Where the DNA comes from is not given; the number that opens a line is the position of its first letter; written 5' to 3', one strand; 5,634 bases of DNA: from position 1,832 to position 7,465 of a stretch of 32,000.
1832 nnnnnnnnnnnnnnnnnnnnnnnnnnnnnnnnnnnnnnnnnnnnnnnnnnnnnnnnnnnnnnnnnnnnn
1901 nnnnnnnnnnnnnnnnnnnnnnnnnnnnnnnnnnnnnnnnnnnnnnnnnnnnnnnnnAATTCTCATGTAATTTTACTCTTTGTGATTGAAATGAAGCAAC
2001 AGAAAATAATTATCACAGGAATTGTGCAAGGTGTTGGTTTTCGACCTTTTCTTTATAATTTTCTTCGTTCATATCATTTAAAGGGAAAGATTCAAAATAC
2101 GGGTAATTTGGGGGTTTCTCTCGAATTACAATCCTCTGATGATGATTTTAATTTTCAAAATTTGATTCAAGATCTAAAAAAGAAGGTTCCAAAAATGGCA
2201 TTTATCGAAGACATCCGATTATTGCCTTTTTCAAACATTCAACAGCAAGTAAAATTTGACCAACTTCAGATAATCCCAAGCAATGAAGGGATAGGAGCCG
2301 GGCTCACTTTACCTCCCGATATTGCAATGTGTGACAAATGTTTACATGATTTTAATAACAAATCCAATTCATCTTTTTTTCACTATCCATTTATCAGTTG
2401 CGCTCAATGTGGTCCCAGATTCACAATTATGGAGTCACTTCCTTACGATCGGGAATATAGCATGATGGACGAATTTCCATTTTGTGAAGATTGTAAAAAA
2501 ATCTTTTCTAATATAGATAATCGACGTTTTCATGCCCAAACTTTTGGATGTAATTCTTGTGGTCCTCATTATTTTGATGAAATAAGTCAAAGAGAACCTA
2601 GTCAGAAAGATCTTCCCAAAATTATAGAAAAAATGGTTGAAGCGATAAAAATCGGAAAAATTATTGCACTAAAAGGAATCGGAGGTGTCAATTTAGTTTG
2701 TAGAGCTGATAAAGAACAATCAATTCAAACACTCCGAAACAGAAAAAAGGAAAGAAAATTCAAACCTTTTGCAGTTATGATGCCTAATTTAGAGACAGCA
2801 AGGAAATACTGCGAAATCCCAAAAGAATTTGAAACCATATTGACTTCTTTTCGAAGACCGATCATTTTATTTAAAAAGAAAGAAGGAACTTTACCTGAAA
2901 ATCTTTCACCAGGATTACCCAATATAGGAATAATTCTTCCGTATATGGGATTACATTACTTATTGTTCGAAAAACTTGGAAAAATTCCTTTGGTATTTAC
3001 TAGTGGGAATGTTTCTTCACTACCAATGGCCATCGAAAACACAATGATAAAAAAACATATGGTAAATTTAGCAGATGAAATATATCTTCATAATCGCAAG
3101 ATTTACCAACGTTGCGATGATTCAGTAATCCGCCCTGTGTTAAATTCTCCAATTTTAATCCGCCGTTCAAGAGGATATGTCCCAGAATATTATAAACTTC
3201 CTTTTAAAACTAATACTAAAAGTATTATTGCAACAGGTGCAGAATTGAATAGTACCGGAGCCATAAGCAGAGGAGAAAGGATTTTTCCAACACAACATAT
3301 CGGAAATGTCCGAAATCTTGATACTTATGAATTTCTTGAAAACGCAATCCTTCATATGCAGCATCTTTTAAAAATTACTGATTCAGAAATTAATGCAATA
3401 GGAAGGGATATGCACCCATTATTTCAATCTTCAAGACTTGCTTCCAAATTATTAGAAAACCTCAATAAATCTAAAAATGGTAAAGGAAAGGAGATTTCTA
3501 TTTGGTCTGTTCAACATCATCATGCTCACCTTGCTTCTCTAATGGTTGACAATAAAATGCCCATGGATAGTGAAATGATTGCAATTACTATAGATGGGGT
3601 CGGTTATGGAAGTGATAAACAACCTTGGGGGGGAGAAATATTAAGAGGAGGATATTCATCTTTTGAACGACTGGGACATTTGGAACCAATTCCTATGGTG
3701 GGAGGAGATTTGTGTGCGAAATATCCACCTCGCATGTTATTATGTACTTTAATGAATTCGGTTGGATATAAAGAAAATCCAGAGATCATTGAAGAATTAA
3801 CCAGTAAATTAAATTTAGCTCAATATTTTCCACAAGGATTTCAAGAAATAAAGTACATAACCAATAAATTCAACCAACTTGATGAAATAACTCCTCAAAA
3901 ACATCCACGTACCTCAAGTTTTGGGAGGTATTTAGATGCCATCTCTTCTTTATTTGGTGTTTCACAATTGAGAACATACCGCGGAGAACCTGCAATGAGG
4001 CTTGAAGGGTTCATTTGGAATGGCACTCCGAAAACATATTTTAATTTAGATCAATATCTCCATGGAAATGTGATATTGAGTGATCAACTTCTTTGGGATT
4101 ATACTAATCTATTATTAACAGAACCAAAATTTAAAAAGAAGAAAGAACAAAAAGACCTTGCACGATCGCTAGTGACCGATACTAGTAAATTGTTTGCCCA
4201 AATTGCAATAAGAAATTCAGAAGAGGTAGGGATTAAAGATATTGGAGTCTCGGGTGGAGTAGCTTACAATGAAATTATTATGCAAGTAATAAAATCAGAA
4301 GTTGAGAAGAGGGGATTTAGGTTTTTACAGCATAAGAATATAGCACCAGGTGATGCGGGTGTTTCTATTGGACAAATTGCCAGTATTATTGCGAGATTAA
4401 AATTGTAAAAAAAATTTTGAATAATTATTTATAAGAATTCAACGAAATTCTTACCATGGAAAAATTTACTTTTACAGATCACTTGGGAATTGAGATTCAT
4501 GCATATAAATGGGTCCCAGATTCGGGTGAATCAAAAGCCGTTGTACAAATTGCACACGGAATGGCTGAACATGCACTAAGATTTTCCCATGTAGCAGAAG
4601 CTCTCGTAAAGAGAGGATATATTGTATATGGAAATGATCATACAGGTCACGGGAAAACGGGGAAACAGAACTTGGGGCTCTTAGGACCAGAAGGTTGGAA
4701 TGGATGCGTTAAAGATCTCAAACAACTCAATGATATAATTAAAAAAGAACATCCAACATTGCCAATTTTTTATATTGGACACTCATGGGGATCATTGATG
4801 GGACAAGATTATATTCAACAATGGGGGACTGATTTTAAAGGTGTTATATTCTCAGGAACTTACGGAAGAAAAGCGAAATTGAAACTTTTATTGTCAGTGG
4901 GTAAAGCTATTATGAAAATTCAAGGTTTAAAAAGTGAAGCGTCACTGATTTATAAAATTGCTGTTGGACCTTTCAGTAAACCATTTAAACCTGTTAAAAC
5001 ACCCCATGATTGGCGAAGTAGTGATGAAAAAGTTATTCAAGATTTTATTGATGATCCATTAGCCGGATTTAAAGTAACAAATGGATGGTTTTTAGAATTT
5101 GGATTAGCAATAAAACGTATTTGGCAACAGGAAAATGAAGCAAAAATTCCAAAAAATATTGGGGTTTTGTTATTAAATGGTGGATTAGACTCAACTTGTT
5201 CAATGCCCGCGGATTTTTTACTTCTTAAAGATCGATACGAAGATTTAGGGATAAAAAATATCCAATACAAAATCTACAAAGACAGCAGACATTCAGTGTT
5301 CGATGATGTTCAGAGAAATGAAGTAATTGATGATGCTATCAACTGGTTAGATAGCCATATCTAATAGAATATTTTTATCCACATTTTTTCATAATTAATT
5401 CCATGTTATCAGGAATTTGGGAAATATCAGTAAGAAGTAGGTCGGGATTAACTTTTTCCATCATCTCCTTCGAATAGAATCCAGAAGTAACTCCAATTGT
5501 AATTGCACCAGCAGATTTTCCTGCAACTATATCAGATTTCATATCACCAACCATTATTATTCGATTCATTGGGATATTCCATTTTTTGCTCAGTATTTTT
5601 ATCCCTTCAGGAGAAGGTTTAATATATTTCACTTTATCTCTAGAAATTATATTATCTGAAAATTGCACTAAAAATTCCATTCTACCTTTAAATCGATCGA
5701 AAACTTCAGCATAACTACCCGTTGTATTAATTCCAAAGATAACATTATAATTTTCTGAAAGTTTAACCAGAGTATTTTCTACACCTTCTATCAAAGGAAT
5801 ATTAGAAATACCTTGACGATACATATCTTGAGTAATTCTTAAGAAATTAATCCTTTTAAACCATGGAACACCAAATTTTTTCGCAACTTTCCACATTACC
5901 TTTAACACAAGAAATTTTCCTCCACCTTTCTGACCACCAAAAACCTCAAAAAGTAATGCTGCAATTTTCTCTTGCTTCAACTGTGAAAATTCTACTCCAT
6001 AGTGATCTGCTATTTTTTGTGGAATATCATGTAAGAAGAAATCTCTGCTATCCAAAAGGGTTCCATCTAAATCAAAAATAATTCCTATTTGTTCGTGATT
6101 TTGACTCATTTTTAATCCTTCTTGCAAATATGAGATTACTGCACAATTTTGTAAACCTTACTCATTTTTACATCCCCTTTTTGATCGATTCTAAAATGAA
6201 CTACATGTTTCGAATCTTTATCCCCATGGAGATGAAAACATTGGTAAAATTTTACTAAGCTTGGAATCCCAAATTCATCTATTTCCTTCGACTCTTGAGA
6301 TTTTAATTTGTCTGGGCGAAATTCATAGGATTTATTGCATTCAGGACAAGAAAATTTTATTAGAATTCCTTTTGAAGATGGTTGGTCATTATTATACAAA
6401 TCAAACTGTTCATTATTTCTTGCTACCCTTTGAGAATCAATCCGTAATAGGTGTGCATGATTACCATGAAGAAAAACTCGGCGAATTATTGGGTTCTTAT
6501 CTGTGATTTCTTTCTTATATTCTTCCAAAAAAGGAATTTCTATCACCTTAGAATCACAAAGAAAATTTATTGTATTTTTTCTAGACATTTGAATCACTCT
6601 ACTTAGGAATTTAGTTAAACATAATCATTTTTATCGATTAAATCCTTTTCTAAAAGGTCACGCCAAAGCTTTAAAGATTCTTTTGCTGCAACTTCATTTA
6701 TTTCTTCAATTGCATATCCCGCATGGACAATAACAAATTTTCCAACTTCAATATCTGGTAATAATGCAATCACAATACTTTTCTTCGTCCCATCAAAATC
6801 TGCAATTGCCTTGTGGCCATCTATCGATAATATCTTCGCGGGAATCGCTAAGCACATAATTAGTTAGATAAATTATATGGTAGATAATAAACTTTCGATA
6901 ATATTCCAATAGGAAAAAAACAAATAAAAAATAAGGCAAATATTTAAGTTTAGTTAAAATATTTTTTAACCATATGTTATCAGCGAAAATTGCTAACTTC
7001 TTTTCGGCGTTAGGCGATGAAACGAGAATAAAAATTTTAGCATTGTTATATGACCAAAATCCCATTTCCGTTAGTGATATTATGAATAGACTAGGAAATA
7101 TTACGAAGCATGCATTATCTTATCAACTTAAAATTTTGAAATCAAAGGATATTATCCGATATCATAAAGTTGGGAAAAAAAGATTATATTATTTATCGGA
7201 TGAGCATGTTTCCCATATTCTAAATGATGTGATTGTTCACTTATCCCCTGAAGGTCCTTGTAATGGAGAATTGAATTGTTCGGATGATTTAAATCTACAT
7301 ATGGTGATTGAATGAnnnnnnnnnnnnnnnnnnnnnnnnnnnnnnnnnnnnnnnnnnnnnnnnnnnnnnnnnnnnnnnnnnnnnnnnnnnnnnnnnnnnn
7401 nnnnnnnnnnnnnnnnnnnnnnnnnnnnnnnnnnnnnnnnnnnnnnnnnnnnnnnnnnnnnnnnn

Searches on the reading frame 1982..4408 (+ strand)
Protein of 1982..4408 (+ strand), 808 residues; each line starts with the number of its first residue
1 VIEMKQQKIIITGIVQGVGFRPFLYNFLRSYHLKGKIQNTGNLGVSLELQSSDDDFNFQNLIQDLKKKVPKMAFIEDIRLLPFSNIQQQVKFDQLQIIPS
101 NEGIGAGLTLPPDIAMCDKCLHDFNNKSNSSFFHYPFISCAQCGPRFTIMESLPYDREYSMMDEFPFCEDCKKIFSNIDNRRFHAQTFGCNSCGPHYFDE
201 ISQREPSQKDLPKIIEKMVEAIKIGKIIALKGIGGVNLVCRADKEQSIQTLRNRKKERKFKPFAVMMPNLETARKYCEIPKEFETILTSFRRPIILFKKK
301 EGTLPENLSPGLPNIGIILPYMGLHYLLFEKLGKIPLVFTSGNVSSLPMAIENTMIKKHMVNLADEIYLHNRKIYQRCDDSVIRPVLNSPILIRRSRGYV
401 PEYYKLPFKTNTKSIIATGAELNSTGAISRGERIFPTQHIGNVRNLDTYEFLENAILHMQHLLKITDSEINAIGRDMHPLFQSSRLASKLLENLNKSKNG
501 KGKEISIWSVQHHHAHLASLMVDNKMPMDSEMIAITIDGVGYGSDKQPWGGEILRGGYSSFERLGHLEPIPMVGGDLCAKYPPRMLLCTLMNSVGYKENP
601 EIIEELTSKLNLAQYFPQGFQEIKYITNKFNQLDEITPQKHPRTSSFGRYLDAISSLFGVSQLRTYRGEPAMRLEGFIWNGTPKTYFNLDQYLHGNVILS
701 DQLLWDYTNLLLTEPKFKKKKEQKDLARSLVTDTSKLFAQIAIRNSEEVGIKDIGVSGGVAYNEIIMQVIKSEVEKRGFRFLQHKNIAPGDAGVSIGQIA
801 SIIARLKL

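Call 9: search_protein_families(library=pfam, proteins=[window:1982-4408:+], max_evalue=0.001)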
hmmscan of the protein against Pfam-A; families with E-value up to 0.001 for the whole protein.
window:1982-4408:+ (808 aa): 5 families
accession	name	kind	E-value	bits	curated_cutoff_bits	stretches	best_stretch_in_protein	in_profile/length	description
PF22521.2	HypF_C_2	-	8.3e-53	180.1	27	1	535-798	2-241/241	Carbamoyltransferase, Kae1-like Domain, second subdomain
PF01300.24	Sua5_yciO_yrdC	-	1.5e-37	129.3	25.1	1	220-396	1-178/178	Telomere recombination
PF17788.7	HypF_C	-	6.4e-24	85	23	1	411-523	2-99/99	HypF Kae1-like domain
PF07503.17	zf-HYPF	-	9.9e-22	76.9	23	2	116-150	1-34/34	HypF finger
PF00708.24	Acylphosphatase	-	6.7e-12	46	22.5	1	8-92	2-83/85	Acylphosphatase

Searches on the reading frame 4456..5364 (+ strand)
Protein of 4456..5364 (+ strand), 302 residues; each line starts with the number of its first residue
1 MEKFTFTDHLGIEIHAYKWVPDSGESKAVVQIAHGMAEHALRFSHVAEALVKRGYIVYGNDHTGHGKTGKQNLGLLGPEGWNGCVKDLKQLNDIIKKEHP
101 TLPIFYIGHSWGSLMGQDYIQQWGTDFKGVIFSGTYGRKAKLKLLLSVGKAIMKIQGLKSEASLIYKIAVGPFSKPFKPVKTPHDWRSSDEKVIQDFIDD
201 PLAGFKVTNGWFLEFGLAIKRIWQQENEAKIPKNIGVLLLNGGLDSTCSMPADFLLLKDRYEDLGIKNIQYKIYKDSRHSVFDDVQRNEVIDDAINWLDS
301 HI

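Call 9: search_protein_families(library=pfam, proteins=[window:4456-5364:+], max_evalue=0.001)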
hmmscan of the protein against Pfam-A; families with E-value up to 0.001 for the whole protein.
window:4456-5364:+ (302 aa): 4 families
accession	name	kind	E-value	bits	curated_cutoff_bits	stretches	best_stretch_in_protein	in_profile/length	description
PF12146.15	Hydrolase_4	-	2.9e-46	158.1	27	1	25-284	2-237/239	Serine aminopeptidase, S33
PF00561.26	Abhydrolase_1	-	6.3e-07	29.7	25.8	1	32-135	5-102/245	alpha/beta hydrolase fold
PF00326.27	Peptidase_S9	-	0.0001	22.3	22.6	0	233-301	143-209/213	Prolyl oligopeptidase family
PF12695.13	Abhydrolase_5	-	0.00063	20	27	0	41-143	13-97/164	Alpha/beta hydrolase family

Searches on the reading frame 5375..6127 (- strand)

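Call 9: search_protein_families(library=pfam, proteins=[window:5375-6127:-], max_evalue=0.001)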
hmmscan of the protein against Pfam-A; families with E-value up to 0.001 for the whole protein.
window:5375-6127:- (250 aa): 4 families
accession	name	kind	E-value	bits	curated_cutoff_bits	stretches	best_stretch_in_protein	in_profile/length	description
PF13419.12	HAD_2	-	2.7e-21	76.9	23.8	1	16-213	1-178/178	Haloacid dehalogenase-like hydrolase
PF00702.32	Hydrolase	-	4.3e-15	57.1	26.4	1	16-207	4-191/191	haloacid dehalogenase-like hydrolase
PF13242.12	Hydrolase_like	-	9.7e-12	45.1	22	1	170-237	4-74/75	HAD-hyrolase-like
PF08282.18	Hydrolase_3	-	0.00075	19.7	20.9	0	174-200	190-216/255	haloacid dehalogenase-like hydrolase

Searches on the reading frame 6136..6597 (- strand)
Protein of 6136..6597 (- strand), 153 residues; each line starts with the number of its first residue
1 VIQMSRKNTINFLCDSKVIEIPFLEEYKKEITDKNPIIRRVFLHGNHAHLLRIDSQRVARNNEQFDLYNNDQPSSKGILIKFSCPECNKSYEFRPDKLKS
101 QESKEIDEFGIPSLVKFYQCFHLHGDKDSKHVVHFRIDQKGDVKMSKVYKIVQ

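Call 9: search_protein_families(library=pfam, proteins=[window:6136-6597:-], max_evalue=0.001)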
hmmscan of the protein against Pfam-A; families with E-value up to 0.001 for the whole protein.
window:6136-6597:- (153 aa): 1 family
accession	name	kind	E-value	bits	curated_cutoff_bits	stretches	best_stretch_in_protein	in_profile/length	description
PF25206.1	DUF7836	-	0.00094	19.4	26.7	0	80-103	6-29/59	Domain of unknown function (DUF7836)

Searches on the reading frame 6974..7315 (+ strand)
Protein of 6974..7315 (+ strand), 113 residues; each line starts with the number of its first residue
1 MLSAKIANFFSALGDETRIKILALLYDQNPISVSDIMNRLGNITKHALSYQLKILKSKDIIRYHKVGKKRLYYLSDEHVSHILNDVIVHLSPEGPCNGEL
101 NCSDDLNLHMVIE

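Call 9: search_protein_families(library=pfam, proteins=[window:6974-7315:+], max_evalue=0.001)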
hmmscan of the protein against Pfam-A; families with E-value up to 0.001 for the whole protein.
window:6974-7315:+ (113 aa): 7 families
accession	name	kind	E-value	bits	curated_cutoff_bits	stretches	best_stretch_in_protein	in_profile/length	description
PF01022.26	HTH_5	-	1.4e-07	31.7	22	1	15-63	1-47/47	Bacterial regulatory protein, arsR family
PF12840.13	HTH_20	-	1.7e-07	31.5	27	1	13-63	1-50/51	Helix-turn-helix domain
PF24038.1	DUF7347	-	9.2e-06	26.3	27.6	1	8-57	3-54/77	Domain of unknown function (DUF7347)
PF01047.28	MarR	-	6.7e-05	23.1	24.6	1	16-62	3-48/59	MarR family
PF13412.12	HTH_24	-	0.00027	20.9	21.9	1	15-62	2-48/48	Winged helix-turn-helix DNA-binding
PF07106.19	TBPIP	-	0.00048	20.4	22.8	1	20-73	5-60/62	TBPIP/Hop2 winged helix domain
PF01638.23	HxlR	-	0.00068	19.9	20.8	1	20-77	9-68/91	HxlR-like helix-turn-helix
